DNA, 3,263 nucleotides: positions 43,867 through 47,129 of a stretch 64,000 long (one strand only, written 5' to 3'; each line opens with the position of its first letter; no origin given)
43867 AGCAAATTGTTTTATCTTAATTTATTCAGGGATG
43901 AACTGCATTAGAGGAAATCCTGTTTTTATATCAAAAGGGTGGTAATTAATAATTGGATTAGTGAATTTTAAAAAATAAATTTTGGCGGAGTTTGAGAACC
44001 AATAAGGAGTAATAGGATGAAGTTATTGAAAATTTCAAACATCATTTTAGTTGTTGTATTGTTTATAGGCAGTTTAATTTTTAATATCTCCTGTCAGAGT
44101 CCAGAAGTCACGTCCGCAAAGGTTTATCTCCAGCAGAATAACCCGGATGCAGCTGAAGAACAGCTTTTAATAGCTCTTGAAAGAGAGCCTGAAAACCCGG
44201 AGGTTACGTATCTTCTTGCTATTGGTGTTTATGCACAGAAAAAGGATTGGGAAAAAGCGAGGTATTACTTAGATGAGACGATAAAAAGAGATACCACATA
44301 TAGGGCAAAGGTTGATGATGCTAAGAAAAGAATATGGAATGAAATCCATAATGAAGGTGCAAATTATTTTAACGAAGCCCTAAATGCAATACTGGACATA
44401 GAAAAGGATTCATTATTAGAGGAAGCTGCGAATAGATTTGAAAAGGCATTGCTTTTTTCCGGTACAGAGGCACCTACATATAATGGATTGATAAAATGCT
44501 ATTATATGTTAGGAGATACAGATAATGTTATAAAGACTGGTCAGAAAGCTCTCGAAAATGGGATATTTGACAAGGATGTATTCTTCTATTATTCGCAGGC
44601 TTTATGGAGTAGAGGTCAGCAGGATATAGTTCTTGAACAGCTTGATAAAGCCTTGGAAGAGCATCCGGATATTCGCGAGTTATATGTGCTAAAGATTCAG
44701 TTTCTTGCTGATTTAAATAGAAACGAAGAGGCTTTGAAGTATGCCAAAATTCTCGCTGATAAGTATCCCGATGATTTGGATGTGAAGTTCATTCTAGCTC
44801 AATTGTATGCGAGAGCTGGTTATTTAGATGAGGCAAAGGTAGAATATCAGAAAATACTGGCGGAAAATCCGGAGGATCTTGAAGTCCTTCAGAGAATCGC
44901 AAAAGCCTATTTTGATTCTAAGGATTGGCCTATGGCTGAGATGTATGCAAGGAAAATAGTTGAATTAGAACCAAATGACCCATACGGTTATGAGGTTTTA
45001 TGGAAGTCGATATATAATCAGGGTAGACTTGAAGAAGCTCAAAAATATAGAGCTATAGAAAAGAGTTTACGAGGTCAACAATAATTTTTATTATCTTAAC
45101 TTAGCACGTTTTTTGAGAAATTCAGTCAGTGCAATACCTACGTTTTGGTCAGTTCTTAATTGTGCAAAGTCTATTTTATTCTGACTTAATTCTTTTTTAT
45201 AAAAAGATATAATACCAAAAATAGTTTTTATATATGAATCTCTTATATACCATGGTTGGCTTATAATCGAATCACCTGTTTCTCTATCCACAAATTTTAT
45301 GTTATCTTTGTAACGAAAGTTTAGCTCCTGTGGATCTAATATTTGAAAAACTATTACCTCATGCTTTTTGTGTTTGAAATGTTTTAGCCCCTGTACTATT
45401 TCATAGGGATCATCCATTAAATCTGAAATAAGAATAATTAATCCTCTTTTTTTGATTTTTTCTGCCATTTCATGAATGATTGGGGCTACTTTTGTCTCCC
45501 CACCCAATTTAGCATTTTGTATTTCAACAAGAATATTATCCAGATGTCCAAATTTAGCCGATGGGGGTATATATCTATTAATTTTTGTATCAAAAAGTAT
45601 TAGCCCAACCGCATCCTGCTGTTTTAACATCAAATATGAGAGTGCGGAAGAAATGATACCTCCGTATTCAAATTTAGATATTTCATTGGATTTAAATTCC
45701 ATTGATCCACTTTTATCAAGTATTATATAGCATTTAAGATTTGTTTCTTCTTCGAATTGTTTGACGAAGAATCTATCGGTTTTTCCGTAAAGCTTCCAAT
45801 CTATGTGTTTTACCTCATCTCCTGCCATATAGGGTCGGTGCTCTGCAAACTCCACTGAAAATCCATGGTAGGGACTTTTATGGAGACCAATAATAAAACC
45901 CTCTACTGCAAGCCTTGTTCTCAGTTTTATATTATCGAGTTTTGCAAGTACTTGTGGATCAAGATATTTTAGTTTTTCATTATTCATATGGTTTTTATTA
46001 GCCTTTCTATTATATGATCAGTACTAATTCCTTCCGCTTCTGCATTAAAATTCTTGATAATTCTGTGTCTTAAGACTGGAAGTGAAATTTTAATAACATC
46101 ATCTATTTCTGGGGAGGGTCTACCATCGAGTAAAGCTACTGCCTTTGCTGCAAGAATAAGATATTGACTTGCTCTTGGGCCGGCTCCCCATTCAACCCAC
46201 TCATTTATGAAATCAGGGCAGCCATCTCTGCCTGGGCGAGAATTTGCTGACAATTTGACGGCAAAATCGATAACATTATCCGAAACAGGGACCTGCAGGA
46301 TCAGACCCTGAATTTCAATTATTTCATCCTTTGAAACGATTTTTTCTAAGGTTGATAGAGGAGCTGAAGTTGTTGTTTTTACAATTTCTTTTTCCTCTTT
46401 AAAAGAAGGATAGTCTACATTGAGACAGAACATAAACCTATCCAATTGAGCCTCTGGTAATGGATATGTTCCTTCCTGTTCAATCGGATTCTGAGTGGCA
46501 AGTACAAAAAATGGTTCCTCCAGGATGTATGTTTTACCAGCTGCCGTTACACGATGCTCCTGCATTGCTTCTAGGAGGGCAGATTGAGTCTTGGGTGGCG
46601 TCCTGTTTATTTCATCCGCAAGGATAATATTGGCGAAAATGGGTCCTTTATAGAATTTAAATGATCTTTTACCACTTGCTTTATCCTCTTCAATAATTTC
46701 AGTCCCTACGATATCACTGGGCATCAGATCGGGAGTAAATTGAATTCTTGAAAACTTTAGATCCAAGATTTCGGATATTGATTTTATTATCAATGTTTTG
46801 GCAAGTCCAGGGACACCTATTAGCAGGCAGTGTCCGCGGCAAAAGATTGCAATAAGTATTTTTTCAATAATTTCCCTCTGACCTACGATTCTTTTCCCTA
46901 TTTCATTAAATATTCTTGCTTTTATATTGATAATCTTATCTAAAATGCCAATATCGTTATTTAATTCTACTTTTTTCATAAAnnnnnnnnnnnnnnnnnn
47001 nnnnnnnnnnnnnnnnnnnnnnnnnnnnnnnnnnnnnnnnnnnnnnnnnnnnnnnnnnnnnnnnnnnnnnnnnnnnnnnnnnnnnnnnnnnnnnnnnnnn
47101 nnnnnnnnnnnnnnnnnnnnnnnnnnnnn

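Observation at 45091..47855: MoxR AAA+ ATPase and DUF58 protein translationally coupled to a lipoyl-less 2-oxoacid-dehydrogenase E2 catalytic-domain protein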

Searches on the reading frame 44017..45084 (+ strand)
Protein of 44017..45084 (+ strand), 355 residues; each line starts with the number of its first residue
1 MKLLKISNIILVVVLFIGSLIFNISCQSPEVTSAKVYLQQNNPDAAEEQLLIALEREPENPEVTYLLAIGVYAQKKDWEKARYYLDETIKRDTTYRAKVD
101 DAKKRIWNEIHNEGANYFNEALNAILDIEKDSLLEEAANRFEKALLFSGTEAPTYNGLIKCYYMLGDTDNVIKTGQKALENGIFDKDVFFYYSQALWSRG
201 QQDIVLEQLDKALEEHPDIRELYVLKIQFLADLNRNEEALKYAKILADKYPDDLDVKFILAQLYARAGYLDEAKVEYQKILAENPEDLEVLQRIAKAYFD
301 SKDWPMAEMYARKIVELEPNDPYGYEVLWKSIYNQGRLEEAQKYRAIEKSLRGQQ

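Call 3: search_protein_families(library=pfam, proteins=[window:44017-45084:+], max_evalue=0.01)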
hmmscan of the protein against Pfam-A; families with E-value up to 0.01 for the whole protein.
window:44017-45084:+ (355 aa): 24 families
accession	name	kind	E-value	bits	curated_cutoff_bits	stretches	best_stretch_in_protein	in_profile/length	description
PF13428.12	TPR_14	-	5.1e-23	79.7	23.5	4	258-296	5-43/44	Tetratricopeptide repeat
PF14559.12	TPR_19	-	1.6e-19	70.5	25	3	267-324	4-61/68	Tetratricopeptide repeat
PF13432.12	TPR_16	-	4.3e-17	62.7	32.7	3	34-92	4-61/65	Tetratricopeptide repeat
PF07719.23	TPR_2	-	9.5e-16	57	27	1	258-287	5-34/34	Tetratricopeptide repeat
PF12895.13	ANAPC3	-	8.7e-11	42.4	27.2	0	33-88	29-82/82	Anaphase-promoting complex, cyclosome, subunit 3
PF13424.12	TPR_12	-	6.4e-08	33.1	30.1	0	34-91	10-74/77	Tetratricopeptide repeat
PF13174.12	TPR_6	-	1.3e-07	32.3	26.3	0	256-286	2-32/33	Tetratricopeptide repeat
PF01535.26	PPR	-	1.5e-07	31.6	25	0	154-183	2-31/31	PPR repeat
PF13431.12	TPR_17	-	2.4e-07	30.9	24.4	0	53-82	5-33/34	Tetratricopeptide repeat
PF23914.1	TPR_CcmH_CycH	-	7.9e-07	29.5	42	0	247-320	77-153/158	Cytochrome c-type biogenesis protein H TPR domain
PF00515.34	TPR_1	-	8.1e-07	29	27.8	0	290-321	3-34/34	Tetratricopeptide repeat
PF14561.12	TPR_20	-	1e-05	26.2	25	0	46-106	7-64/90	Tetratricopeptide repeat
PF25062.1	ARM_TT21_N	-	2.6e-05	24.5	40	0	188-304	102-218/222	Tetratricopeptide repeat protein 21 N-terminal ARM repeat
PF13429.12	TPR_15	-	5.8e-05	23.1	26.2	1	185-298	145-258/280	Tetratricopeptide repeat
PF12569.14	NatA_aux_su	-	0.00016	21.2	33.3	1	221-299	5-83/515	N-terminal acetyltransferase A, auxiliary subunit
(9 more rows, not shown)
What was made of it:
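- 44017..45084 (+): Convergent TPR lipoprotein, 355 aa, with Cys26 in ...FNISC|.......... It is the positionally conserved neighbour of MoxR–DUF58 in Marinimicrobia relatives. TPR families (call 3).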

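Call 4: search_protein_families(library=ncbifam, proteins=[window:44017-45084:+], max_evalue=0.01)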
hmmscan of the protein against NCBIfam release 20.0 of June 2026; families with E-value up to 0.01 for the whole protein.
window:44017-45084:+ (355 aa): 24 families
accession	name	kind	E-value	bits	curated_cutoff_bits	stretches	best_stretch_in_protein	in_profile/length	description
TIGR02917.1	PEP_TPR_lipo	equivalog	2.1e-20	72.3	312.2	2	122-343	471-690/899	XrtA/PEP-CTERM system TPR-repeat protein PrsT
NF040959.1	MamA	equivalog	1.3e-14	54.1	200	2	234-341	51-158/204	magnetosome protein MamA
NF052415.1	T3SS_chap_SctY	equivalog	4.4e-11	43.2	70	0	259-343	11-98/106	type III secretion apparatus assembly chaperone SctY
TIGR02521.1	type_IV_pilW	equivalog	8.1e-11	41.9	154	1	32-88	36-91/234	type IV pilus biogenesis/stability protein PilW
NF008757.0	PRK11788.1-5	equivalog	3.5e-10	39.6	363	1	256-316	109-169/388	lipopolysaccharide assembly protein LapB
NF033920.0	C39_PA2778_fam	equivalog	6.4e-10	38.9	150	1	225-319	161-255/255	PA2778 family cysteine peptidase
TIGR00540.1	TPR_hemY_coli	hypoth_equivalog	8.3e-10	38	142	1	30-118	155-246/385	heme biosynthesis-associated TPR protein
TIGR03939.1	PGA_TPR_OMP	equivalog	1.7e-08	33.2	366.65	1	135-293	36-193/800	poly-beta-1,6 N-acetyl-D-glucosamine export porin PgaA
NF053607.1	CHU_0125_OmpA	equivalog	4.8e-08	32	620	1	267-343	32-108/639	CHU_0125 family OmpA-like outer membrane integrity protein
NF033758.1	gliding_GltE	equivalog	1.1e-06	28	225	1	242-333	143-233/411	adventurous gliding motility TPR repeat lipoprotein GltE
NF047558.1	TPR_END_plus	domain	1.7e-06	27.8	32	0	71-99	8-36/56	TPR end-of-group domain-containing protein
NF041522.1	TPR_sll0314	equivalog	1.8e-06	27.4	225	0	37-106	190-258/275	Sll0314/Alr1548 family TPR repeat-containing protein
TIGR00756.2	PPR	repeat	4.3e-06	26.5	20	0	63-91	1-29/35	pentatricopeptide repeat protein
NF052312.1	T9SS_PorW_SprE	equivalog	4.3e-06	25.7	250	1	257-300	219-263/716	type IX secretion system periplasmic lipoprotein PorW/SprE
TIGR00990.1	3a0801s09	subfamily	6.2e-06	25.1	757.25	1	201-286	346-431/615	mitochondrial import receptor subunit TOM70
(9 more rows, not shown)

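Call 54: search_protein_families(library=padloc, proteins=[window:44017-45084:+], max_evalue=0.001)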
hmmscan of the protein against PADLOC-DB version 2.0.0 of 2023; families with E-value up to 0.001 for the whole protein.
window:44017-45084:+ (355 aa): 0 families

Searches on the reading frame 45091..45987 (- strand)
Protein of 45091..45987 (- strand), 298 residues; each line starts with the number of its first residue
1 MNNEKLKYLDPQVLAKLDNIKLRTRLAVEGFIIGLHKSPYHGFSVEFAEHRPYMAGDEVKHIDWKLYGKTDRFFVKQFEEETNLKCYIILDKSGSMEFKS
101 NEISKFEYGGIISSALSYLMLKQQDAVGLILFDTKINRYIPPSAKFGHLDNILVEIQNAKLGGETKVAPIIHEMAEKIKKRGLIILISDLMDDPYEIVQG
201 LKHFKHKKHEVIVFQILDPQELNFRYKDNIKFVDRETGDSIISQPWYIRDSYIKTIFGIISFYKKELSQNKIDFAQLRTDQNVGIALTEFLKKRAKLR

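Call 3: search_protein_families(library=pfam, proteins=[window:45091-45987:-], max_evalue=0.01)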
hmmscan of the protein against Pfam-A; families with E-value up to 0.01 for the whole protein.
window:45091-45987:- (298 aa): 2 families
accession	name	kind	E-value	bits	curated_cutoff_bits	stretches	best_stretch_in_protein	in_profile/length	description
PF01882.25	DUF58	-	2.1e-44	151.7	23.4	1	49-241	1-193/216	Protein of unknown function DUF58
PF13519.12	VWA_2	-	1.9e-08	35.3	27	1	88-189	3-105/107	von Willebrand factor type A domain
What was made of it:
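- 45091..45987 (-): DUF58 protein with a VWA-like domain and a MIDAS DxSxS motif, 298 aa. Has a 4-nt ATGA overlap with moxR. PF01882 at 2.1e-44 and VWA_2 at 1.9e-8 (call 3).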

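Call 4: search_protein_families(library=ncbifam, proteins=[window:45091-45987:-], max_evalue=0.01)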
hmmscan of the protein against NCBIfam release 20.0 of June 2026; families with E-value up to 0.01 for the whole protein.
window:45091-45987:- (298 aa): 0 families

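Call 54: search_protein_families(library=padloc, proteins=[window:45091-45987:-], max_evalue=0.001)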
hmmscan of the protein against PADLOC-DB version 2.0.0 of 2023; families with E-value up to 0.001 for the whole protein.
window:45091-45987:- (298 aa): 0 families

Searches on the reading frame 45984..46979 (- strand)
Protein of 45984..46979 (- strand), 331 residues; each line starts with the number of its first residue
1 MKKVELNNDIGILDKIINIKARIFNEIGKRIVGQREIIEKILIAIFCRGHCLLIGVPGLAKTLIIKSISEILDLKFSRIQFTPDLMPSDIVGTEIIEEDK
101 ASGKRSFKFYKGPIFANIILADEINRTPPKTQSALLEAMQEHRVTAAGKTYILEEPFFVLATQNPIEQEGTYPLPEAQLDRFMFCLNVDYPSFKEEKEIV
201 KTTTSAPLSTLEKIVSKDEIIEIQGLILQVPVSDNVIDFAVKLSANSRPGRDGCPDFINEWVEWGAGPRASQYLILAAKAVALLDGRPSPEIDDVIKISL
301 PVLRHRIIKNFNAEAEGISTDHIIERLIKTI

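Call 3: search_protein_families(library=pfam, proteins=[window:45984-46979:-], max_evalue=0.01)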
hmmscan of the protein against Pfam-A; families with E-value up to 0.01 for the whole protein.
window:45984-46979:- (331 aa): 8 families
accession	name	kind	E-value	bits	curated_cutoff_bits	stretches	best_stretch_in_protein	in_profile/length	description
PF07726.17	AAA_3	-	3.8e-64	214.9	27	1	50-184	1-131/131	ATPase family associated with various cellular activities (AAA)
PF17863.7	AAA_lid_2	-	4.2e-15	55.7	22.7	1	262-326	9-73/74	AAA lid domain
PF07728.20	AAA_5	-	1.4e-13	51.5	22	1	50-182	1-139/139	AAA domain (dynein-related subfamily)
PF20030.5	bpMoxR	-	1.1e-10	41.4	27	1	23-202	6-180/205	MoxR domain in the MoxR-vWA-beta-propeller ternary systems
PF00004.35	AAA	-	5.6e-06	27.3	21.2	1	51-165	1-110/131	ATPase family associated with various cellular activities (AAA)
PF00493.29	MCM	-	7.5e-06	25.7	23.3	1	47-167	56-175/224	MCM P-loop domain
PF00158.32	Sigma54_activat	-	0.0021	18.2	20.2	1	117-164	95-143/168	Sigma-54 interaction domain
PF01078.27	Mg_chelatase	-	0.0026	17.6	20.3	1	30-72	4-46/207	Magnesium chelatase, subunit ChlI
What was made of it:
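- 45984..46979 (-): MoxR-type (MRP-like) AAA+ ATPase, 331 aa. Starts 3 nt after the E2cat stop codon. AAA_3 at 3.8e-64 and AAA_lid_2 at 4.2e-15 (call 3).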

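Call 4: search_protein_families(library=ncbifam, proteins=[window:45984-46979:-], max_evalue=0.01)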
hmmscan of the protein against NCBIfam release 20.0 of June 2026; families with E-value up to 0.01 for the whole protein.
window:45984-46979:- (331 aa): 7 families
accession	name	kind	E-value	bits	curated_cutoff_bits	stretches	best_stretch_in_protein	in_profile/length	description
TIGR02031.1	BchD-ChlD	equivalog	7.4e-09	34.8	499.55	1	58-309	26-273/608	magnesium chelatase ATPase subunit D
TIGR00764.1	lon_rel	equivalog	1e-07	30.9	516.6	1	30-73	19-62/608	ATP-dependent protease LonB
TIGR02640.1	gas_vesic_GvpN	equivalog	2.9e-06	27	266.8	1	120-216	110-210/262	gas vesicle protein GvpN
TIGR02442.1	Cob-chelat-sub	hypoth_equivalog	8.8e-06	24.4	779.45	1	117-310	129-313/641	putative cobaltochelatase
NF047784.1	MadB_ATPase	equivalog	0.0002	20.6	475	1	118-215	141-234/298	MadB family AAA-type ATPase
TIGR00635.1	ruvB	equivalog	0.00031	19.9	299.05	0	32-91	7-73/305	Holliday junction branch migration DNA helicase RuvB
NF010054.0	PRK13531.1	equivalog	0.00057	19.1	681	1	22-241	13-233/498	ATPase RavA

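Call 24: find_related_loci(query=window:45984-46979:-, collection=metagenome_contigs, flank=6000)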
Query window:45984-46979:- (331 aa) in metagenome_contigs; peptide patterns used: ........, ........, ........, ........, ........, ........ (x = any residue, [..] = any of these).
600 stretches matched a pattern (row limit reached: there are more); 583 encode a relative of the query (tblastn E <= 1e-3); the best 80 are kept; 80 distinct loci.
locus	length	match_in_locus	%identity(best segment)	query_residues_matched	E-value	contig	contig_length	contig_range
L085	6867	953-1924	69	8-331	3e-158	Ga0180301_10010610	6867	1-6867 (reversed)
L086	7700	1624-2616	69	1-331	1e-150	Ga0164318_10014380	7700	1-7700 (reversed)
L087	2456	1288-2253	66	7-328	5e-158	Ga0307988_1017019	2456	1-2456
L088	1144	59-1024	67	8-330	6e-163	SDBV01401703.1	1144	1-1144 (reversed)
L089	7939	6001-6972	64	8-331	3e-147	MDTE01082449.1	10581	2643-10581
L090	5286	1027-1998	65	4-327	2e-148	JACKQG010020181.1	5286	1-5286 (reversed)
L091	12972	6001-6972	65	5-328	2e-146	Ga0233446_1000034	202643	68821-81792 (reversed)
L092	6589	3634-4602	64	7-329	1e-145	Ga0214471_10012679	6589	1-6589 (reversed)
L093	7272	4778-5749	64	8-331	2e-144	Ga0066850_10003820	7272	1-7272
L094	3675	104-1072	62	7-329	9e-148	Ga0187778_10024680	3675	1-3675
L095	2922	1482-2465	64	4-331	8e-150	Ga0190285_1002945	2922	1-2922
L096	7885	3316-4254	66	8-320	4e-142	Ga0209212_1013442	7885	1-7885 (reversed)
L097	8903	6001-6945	65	5-329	3e-142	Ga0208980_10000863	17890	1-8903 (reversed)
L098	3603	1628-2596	64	7-329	4e-147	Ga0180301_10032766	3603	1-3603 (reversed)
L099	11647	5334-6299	65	7-328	7e-142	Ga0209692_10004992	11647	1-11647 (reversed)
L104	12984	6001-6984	63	4-331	6e-141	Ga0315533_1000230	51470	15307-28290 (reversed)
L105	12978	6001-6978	63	5-331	1e-140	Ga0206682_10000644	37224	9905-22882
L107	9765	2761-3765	61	3-330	1e-140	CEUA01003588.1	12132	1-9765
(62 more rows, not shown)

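Call 40: search_protein_families(library=pfam, proteins=[L105:4035-4823:-, L105:4823-5878:-, L105:9055-9942:-, L104:7896-9962:+, L085:351-821:+], max_evalue=0.00001)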
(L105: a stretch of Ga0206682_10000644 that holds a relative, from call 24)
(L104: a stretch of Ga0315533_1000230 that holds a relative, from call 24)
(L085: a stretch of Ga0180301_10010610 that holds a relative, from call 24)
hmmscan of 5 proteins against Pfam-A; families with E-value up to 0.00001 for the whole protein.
L105:4035-4823:- (262 aa): 1 family
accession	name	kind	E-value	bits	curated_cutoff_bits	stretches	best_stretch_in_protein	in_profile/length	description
PF01048.26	PNP_UDP_1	-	8.5e-40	137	25.1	1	22-260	3-233/233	Phosphorylase superfamily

L105:4823-5878:- (351 aa): 2 families
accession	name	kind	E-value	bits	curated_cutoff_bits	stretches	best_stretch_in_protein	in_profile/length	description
PF21016.3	RlmN_N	-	2.2e-17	63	24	1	16-68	4-56/60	Ribosomal RNA large subunit methyltransferase N-terminal domain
PF04055.27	Radical_SAM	-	2.1e-12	48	29.5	1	116-275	2-157/166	Radical SAM superfamily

L105:9055-9942:- (295 aa): 1 family
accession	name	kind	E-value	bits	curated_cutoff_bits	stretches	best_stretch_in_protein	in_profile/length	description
PF00294.29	PfkB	-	4.6e-26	92.3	25.8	1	23-276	30-297/302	pfkB family carbohydrate kinase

L104:7896-9962:+ (688 aa): 2 families
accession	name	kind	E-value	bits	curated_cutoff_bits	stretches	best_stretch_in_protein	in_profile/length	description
PF07584.16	BatA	-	2.1e-14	54.2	25.9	1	4-79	2-77/77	Aerotolerance regulator N-terminal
PF13519.12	VWA_2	-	5e-12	46.8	27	1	98-198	2-105/107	von Willebrand factor type A domain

L085:351-821:+ (156 aa): 1 family
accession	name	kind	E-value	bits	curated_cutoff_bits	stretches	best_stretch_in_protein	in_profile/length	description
PF02142.27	MGS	-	3.6e-17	62.7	24.1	1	26-117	2-93/94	MGS-like domain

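Call 54: search_protein_families(library=padloc, proteins=[window:45984-46979:-], max_evalue=0.001)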
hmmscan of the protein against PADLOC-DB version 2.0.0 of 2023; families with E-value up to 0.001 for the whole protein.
window:45984-46979:- (331 aa): 1 family
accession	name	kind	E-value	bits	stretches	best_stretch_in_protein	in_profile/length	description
PDLC03838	DolB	-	3.1e-05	21.4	1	22-211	132-325/375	-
